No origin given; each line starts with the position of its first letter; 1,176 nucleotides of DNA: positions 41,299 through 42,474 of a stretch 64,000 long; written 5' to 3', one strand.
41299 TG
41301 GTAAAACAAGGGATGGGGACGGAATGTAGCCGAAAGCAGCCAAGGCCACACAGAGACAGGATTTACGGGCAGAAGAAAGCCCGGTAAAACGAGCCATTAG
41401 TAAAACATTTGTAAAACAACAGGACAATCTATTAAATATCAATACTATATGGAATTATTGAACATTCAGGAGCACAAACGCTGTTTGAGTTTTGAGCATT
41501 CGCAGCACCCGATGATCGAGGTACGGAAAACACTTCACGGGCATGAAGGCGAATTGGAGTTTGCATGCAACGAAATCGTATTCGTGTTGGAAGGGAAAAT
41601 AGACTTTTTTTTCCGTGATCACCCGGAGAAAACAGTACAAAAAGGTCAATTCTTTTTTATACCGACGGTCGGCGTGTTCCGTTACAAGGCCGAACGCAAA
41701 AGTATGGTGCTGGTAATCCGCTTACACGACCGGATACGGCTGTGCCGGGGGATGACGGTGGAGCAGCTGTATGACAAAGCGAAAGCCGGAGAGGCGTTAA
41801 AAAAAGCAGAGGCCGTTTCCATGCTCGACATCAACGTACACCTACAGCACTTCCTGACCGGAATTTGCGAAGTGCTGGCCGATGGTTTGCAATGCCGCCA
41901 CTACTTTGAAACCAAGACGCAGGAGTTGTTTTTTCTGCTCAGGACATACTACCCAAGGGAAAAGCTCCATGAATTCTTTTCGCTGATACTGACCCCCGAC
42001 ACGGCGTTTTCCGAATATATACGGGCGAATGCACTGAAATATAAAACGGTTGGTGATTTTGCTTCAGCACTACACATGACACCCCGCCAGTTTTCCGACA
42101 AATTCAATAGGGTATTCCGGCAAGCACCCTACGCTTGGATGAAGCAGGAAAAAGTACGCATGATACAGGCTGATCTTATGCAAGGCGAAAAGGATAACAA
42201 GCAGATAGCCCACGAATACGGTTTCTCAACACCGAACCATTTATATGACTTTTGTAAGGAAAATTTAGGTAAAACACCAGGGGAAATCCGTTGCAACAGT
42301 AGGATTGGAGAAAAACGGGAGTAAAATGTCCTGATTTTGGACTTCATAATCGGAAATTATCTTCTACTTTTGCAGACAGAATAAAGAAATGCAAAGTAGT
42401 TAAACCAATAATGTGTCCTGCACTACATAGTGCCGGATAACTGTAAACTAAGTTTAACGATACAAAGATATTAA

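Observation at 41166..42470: Regulator-carrying inverton: one DNA flip is predicted to switch on both an AraC regulator and a type V pilus operon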

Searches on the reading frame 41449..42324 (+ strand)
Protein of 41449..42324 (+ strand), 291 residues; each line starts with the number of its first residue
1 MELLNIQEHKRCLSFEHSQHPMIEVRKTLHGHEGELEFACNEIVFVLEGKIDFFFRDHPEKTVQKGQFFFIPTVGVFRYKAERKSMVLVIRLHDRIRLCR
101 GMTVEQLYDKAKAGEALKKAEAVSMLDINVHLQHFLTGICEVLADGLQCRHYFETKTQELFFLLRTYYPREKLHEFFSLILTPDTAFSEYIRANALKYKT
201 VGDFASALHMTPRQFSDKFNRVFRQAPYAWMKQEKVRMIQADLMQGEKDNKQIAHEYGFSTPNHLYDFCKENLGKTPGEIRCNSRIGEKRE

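Call 4: search_protein_families(library=pfam, proteins=[window:41449-42324:+])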
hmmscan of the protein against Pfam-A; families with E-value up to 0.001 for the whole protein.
window:41449-42324:+ (291 aa): 3 families
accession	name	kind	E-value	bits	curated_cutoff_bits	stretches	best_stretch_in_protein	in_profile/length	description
PF12833.13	HTH_18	-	2.9e-16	60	33.6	1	205-281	2-78/80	Helix-turn-helix domain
PF00165.29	HTH_AraC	-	1.7e-06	28.5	26.6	0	251-281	12-41/42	Bacterial regulatory helix-turn-helix proteins, AraC family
PF07883.17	Cupin_2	-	0.00013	22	27.2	1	30-83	14-60/70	Cupin domain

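Call 7: find_related_loci(query=window:41449-42324:+, collection=genome_contigs, flank=6000)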
Query window:41449-42324:+ (291 aa) in genome_contigs; peptide patterns used: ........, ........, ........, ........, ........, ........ (x = any residue, [..] = any of these).
53 stretches matched a pattern, but none encodes a relative of the query by tblastn (E <= 1e-3).

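Call 10: find_homologous_proteins(query=window:41449-42324:+)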
Query window:41449-42324:+ (291 aa): 39 proteins with E <= 0.001 among 404 candidates.
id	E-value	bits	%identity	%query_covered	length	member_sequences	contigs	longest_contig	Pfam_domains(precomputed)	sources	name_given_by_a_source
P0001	1.2e-196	670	100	100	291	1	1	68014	PF12833.14,PF00165.30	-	-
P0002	5.2e-120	418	63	98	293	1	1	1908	PF12833.14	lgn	-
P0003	5.6e-118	411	63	100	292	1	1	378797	PF12833.14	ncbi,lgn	-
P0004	1.9e-82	295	48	99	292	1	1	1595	PF12833.14,PF00165.30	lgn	-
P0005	7.8e-80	286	47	99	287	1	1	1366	PF12833.14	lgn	-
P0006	8.4e-78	280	47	97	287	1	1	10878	PF12833.14,PF00165.30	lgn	-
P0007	1.7e-77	279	51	88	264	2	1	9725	PF12833.14,PF00165.30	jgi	jgi:AraC-like DNA-binding protein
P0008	2.9e-77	278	46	97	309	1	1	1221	PF12833.14,PF00165.30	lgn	-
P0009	2.4e-75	272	44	97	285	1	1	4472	PF12833.14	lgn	-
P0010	8.5e-72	260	43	98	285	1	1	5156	PF12833.14,PF00165.30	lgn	-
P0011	9.7e-71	256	43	97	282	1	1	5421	PF12833.14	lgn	-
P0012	5.3e-70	254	41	98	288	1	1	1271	PF12833.14,PF00165.30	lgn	-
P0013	6.8e-70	254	43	97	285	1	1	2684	PF12833.14,PF00165.30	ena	-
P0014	1.1e-68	250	41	97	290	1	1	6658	PF12833.14,PF00165.30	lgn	-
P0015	2.0e-67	246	41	97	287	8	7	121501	PF12833.14,PF00165.30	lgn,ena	-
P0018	1.9e-63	233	40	95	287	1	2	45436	PF12833.14,PF00165.30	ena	-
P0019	8.3e-60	221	36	96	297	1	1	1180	PF12833.14,PF00165.30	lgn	-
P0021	7.8e-54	201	37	98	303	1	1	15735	PF12833.14,PF00165.30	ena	-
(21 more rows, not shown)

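Call 12: find_encoding_contigs(protein=P0003, flank=6000, max_places=3)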
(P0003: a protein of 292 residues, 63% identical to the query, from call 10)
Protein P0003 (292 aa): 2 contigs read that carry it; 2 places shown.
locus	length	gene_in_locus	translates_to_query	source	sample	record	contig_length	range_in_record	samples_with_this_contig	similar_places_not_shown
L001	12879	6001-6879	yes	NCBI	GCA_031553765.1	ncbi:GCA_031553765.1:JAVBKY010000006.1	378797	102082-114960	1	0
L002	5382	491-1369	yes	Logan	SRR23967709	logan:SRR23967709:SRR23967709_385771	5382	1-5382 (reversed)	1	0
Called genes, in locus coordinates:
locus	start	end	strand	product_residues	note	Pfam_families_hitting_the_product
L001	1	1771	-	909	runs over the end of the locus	PF13004:BACON (faint), PF09603:Fib_succ_major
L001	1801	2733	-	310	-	PF08842:Mfa2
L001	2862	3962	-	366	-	-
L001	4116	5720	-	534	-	PF12099:DUF3575, PF00691:OmpA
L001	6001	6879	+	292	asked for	PF12833:HTH_18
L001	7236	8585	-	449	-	PF13102:Phage_int_SAM_5, PF00589:Phage_integrase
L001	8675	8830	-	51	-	-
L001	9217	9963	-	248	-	PF00106:adh_short, PF08659:KR, PF13561:adh_short_C2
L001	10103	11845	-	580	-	PF02878:PGM_PMM_I, PF02879:PGM_PMM_II, PF02880:PGM_PMM_III, PF00408:PGM_PMM_IV (weak)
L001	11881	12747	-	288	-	PF01370:Epimerase, PF04321:RmlD_sub_bind, PF02719:Polysacc_synt_2 (weak), PF16363:GDP_Man_Dehyd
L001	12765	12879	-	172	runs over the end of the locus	PF08020:DUF1706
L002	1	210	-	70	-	?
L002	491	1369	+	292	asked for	PF12833:HTH_18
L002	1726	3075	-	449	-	PF13102:Phage_int_SAM_5, PF00589:Phage_integrase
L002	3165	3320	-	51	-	-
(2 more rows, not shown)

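Call 13: find_encoding_contigs(protein=P0006, flank=6000, max_places=3)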
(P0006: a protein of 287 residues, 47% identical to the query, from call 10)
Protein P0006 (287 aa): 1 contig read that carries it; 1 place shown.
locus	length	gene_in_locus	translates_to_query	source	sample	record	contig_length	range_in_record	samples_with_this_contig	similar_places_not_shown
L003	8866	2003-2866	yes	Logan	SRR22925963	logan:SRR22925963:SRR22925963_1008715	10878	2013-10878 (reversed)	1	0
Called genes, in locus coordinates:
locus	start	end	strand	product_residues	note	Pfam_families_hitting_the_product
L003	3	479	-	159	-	?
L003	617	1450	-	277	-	-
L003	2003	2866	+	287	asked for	PF00165:HTH_AraC (faint), PF12833:HTH_18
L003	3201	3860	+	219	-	PF00834:Ribul_P_3_epim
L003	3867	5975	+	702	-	PF13567:DUF4131, PF03772:Competence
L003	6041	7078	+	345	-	PF01368:DHH, PF02272:DHHA1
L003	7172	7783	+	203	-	PF16109:DUF4827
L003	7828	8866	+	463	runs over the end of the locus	PF02878:PGM_PMM_I, PF02879:PGM_PMM_II, PF02880:PGM_PMM_III, PF00408:PGM_PMM_IV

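Call 14: find_encoding_contigs(protein=P0007, flank=6000, max_places=3)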
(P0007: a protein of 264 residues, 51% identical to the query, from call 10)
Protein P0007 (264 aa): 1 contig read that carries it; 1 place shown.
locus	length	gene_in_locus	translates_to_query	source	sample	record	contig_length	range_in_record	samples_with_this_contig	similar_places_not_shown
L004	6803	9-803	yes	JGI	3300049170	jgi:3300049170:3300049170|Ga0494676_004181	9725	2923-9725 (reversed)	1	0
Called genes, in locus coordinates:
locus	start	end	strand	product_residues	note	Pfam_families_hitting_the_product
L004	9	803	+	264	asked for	PF00165:HTH_AraC (faint), PF12833:HTH_18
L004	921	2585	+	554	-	PF12099:DUF3575, PF00691:OmpA (faint)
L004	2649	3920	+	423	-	PF06321:P_gingi_FimA, PF15495:Fimbrillin_C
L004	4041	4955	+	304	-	PF08842:Mfa2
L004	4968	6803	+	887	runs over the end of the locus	PF09603:Fib_succ_major (weak)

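Call 24: find_related_loci(query=A2, collection=metagenome_contigs, flank=5000)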
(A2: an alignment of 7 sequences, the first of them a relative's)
Query A2 (291 aa) in metagenome_contigs; peptide patterns used: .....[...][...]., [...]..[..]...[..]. (x = any residue, [..] = any of these).
403 stretches matched a pattern; 2 encode a relative of the query (tblastn E <= 1e-3); 2 distinct loci.
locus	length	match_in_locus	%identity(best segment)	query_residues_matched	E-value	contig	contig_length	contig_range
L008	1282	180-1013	42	1-281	1e-84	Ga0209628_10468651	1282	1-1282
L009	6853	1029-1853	30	3-281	5e-46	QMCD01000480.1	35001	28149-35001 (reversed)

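Call 26: find_encoding_contigs(protein=P0002, flank=6000, max_places=4)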
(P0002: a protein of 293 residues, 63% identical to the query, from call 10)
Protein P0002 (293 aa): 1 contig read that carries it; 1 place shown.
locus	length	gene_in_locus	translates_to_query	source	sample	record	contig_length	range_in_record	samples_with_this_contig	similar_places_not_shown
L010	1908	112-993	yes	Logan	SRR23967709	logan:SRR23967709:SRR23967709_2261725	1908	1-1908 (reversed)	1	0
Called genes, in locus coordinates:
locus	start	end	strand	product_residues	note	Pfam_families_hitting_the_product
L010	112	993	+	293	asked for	PF12833:HTH_18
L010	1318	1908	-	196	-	?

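Call 27: find_encoding_contigs(protein=P0004, flank=6000, max_places=4)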
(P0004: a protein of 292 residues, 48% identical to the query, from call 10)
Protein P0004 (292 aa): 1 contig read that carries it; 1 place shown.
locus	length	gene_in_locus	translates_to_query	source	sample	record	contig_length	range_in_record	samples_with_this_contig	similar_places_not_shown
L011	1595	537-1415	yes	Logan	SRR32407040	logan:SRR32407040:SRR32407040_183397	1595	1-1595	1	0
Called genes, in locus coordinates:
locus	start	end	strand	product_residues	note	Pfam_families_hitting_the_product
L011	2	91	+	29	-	?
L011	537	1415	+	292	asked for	PF00165:HTH_AraC (faint), PF12833:HTH_18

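Call 37: find_encoding_contigs(protein=P0015, flank=5000, max_places=7)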
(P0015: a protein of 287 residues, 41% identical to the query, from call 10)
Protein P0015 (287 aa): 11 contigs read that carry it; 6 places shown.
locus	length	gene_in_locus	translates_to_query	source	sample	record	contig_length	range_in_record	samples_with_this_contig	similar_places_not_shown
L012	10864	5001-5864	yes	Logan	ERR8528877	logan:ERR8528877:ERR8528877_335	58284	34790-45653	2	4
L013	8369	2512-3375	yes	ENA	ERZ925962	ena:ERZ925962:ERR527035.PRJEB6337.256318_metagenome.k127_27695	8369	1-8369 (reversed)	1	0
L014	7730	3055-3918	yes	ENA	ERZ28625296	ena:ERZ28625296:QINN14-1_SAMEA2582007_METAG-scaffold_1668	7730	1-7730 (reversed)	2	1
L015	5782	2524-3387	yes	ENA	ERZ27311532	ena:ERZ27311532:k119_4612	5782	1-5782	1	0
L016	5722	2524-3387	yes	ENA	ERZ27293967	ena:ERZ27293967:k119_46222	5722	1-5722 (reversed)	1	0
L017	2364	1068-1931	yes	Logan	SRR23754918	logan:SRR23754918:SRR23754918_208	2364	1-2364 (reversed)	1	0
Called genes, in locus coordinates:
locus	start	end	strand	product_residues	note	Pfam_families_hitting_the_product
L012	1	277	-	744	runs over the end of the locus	PF13004:BACON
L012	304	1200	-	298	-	PF08842:Mfa2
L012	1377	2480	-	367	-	PF21514:FimA-like_C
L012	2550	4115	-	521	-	PF12984:DUF3868 (weak), PF13431:TPR_17 (faint), PF00691:OmpA (weak)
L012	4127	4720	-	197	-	PF12099:DUF3575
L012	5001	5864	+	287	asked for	PF12833:HTH_18, PF00165:HTH_AraC (weak)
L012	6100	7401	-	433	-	PF13102:Phage_int_SAM_5, PF00589:Phage_integrase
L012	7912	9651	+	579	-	PF01590:GAF (weak), PF00512:HisKA, PF02518:HATPase_c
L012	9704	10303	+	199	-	PF04542:Sigma70_r2 (faint), PF08281:Sigma70_r4_2, PF04545:Sigma70_r4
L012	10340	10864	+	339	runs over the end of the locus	PF04773:FecR, PF16344:FecR_C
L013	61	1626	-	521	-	PF12984:DUF3868 (weak), PF13431:TPR_17 (faint), PF00691:OmpA (weak)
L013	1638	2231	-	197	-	PF12099:DUF3575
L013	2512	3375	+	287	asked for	PF12833:HTH_18, PF00165:HTH_AraC (weak)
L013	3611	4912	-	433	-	PF13102:Phage_int_SAM_5, PF00589:Phage_integrase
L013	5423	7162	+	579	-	PF01590:GAF (weak), PF00512:HisKA, PF02518:HATPase_c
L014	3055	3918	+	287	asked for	PF12833:HTH_18, PF00165:HTH_AraC (weak)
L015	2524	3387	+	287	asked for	PF12833:HTH_18, PF00165:HTH_AraC (weak)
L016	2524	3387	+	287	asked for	PF12833:HTH_18, PF00165:HTH_AraC (weak)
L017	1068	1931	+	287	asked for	PF12833:HTH_18, PF00165:HTH_AraC (weak)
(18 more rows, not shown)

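Call 38: find_encoding_contigs(protein=P0018, flank=5000, max_places=3)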
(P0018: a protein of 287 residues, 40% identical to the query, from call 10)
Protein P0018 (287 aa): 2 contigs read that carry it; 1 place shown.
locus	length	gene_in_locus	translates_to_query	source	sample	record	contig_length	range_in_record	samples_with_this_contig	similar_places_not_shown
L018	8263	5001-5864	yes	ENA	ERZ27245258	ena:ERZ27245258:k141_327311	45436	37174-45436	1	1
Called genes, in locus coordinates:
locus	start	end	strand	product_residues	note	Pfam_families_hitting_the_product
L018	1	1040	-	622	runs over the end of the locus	PF07676:PD40 (faint), PF00691:OmpA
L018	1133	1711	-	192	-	PF12099:DUF3575, PF03797:Autotransporter (weak)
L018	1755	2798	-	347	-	-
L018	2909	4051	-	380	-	-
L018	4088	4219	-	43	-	PF12099:DUF3575 (weak)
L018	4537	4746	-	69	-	-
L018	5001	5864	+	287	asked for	PF12833:HTH_18, PF00165:HTH_AraC (weak)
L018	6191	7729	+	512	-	-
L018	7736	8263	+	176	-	?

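Call 39: find_encoding_contigs(protein=P0021, flank=5000, max_places=3)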
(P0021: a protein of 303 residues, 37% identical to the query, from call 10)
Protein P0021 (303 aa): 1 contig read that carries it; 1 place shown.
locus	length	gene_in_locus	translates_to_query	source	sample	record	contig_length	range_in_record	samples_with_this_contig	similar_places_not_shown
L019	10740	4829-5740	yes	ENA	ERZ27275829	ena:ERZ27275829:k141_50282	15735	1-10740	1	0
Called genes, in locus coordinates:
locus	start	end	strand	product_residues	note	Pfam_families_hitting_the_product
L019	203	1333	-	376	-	PF21514:FimA-like_C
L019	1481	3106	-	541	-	PF12099:DUF3575, PF00691:OmpA (weak)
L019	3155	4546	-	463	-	PF12099:DUF3575, PF03797:Autotransporter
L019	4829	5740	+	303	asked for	PF00165:HTH_AraC (faint), PF12833:HTH_18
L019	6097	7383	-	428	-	PF13102:Phage_int_SAM_5, PF00589:Phage_integrase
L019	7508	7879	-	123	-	-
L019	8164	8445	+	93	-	PF10902:WYL_2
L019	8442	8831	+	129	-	PF01510:Amidase_2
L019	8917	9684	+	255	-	PF14297:Lin1244_N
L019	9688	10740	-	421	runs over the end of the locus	PF13173:AAA_14, PF13635:DUF4143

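Call 55: find_homologous_proteins(query=A1, max_evalue=0.00001)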
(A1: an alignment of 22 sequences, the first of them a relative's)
Query A1 (22 sequences) (291 aa, profile of the alignment): 127 proteins with E <= 0.00001 among 3019 candidates; the best 120 are listed.
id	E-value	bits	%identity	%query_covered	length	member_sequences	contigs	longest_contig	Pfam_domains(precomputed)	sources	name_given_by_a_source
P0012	6.3e-128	444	41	98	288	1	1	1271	PF12833.14,PF00165.30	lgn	-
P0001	1.3e-126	440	100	100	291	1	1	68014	PF12833.14,PF00165.30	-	-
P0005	4.5e-126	438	47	99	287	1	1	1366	PF12833.14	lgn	-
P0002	8.5e-126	437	63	98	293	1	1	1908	PF12833.14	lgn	-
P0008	1.7e-125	436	46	97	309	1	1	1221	PF12833.14,PF00165.30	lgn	-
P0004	3.0e-124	432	48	99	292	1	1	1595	PF12833.14,PF00165.30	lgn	-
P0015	4.7e-124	431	41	97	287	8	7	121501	PF12833.14,PF00165.30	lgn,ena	-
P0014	1.6e-123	430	41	97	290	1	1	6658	PF12833.14,PF00165.30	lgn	-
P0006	4.0e-123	428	47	97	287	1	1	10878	PF12833.14,PF00165.30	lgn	-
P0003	2.5e-122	426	63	100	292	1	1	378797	PF12833.14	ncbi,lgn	-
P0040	2.8e-122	426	42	97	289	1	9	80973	PF12833.14,PF00165.30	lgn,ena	-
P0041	3.4e-121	422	38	97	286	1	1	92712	PF12833.14,PF00165.30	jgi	-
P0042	6.8e-121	421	39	99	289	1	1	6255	PF12833.14,PF00165.30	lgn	-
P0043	6.8e-121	421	39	97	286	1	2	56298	PF12833.14,PF00165.30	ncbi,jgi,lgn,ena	-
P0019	1.1e-119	417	36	96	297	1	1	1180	PF12833.14,PF00165.30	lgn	-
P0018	1.6e-118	413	40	95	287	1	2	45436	PF12833.14,PF00165.30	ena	-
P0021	1.6e-114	400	37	98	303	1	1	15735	PF12833.14,PF00165.30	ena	-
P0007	2.0e-114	400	51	88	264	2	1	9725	PF12833.14,PF00165.30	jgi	jgi:AraC-like DNA-binding protein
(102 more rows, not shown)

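Call 57: find_related_loci(query=A3, collection=genome_contigs, flank=4000)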
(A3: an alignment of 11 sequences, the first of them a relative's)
Query A3 (291 aa) in genome_contigs; peptide patterns used: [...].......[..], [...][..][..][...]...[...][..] (x = any residue, [..] = any of these).
223 stretches matched a pattern; 21 encode a relative of the query (tblastn E <= 1e-3); 21 distinct loci.
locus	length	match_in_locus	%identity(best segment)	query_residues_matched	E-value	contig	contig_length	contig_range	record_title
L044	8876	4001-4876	63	1-291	2e-124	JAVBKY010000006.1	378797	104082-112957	MAG: Bacteroidales bacterium isolate EPI_MAG_00009 c_000002583680, whole genome shotgun sequence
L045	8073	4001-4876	41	1-289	9e-76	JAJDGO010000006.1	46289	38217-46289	Bacteroidales bacterium OttesenSCG-928-M11 AH-928-M11_NODE_6, whole genome shotgun sequence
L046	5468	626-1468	39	1-281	1e-72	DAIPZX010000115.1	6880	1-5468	MAG TPA_asm: Massilibacteroides sp. isolate CTOTU14816 NODE_2747_length_6880_cov_10.228278, whole genome shotgun sequenc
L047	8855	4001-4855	38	1-283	5e-71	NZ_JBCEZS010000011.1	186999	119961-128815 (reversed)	Bacteroides sp. GD17 contig11, whole genome shotgun sequence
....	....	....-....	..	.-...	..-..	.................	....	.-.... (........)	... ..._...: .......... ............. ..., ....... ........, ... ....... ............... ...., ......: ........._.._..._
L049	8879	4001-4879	38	1-290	7e-70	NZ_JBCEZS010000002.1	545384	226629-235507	Bacteroides sp. GD17 contig2, whole genome shotgun sequence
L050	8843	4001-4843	41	6-283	1e-69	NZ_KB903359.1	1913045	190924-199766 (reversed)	Butyricimonas synergistica DSM 23225 A3CYDRAFT_scaffold_0.1, whole genome shotgun sequence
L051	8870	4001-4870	39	1-281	5e-68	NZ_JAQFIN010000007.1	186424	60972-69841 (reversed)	Parabacteroides sp. PF5-6 Ga0505163_07, whole genome shotgun sequence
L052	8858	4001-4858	36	1-281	1e-63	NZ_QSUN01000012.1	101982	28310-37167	Bacteroides sp. OM05-12 OM05-12.Scaf12, whole genome shotgun sequence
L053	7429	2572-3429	36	1-283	8e-64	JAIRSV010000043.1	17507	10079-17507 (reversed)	MAG: Proteiniphilum sp. isolate Ct408_bin54 k119_5638701, whole genome shotgun sequence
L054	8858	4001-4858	36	1-281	1e-63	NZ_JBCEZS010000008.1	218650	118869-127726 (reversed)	Bacteroides sp. GD17 contig8, whole genome shotgun sequence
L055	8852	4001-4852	35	1-281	1e-60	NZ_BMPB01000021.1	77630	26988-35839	Parabacteroides faecis strain JCM 18682 sequence21, whole genome shotgun sequence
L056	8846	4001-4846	37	1-281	2e-60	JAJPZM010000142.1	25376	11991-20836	MAG: Parabacteroides sp. isolate BH.2_3 NODE_235_length_25376_cov_11.573911, whole genome shotgun sequence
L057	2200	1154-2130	39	16-289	2e-51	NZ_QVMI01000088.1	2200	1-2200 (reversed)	Bacteroides sp. 51 scaffold88_size2200, whole genome shotgun sequence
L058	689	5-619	40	87-289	5e-53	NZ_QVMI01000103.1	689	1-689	Bacteroides sp. 51 scaffold105_size689, whole genome shotgun sequence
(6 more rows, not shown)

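Call 73: search_protein_families(library=ncbifam, proteins=[window:41449-42324:+], max_evalue=0.001)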
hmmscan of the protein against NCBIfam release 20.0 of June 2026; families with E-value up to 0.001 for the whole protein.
window:41449-42324:+ (291 aa): 2 families
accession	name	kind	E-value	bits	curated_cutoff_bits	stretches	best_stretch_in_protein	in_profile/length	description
NF047455.1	TF_Staph_AryK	equivalog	4.6e-12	45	850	1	42-285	24-260/759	transcriptional regulator AryK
NF006902.0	PRK09393.1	equivalog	2.5e-09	36.8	425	1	189-284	227-322/327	transcriptional regulator FtrA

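Call 76: predict_structure(alignment_id=A1)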
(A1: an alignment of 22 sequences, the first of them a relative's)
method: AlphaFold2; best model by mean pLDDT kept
length: 291 residues; sequences in the alignment: 22
mean_pLDDT: 83.3   pTM: 0.74
mean pLDDT of the five models: 83.3, 82.7, 81.1, 80.3, 79.5
residues with pLDDT >= 90: 124; 70-90: 123; 50-70: 27; < 50: 17
segments of 3 or more residues with pLDDT < 50: 99-101, 111-118, 287-291
pLDDT, mean of each block of 10 residues (from residue 1): 74 77 94 88 95 90 96 87 97 63 53 49 89 96 89 89 89 79 74 81 91 93 87 86 86 91 94 89 56 32
secondary structure, 60 per line:
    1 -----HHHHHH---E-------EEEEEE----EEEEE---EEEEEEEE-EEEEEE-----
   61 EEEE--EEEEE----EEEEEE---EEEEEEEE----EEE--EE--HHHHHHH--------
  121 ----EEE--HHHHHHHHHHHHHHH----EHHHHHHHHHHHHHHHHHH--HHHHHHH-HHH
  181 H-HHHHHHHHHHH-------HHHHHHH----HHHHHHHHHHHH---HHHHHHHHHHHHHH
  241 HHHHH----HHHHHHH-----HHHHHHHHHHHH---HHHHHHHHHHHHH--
elements in order: H6-11 E23-28 E33-37 E41-48 E50-55 E61-64 E67-71 E76-81 E85-92 E97-99 H106-112 E125-127 H130-144 H150-167 H170-176 H178-181 H183-193 H201-207 H212-223 H227-245 H250-256 H262-273 H277-289
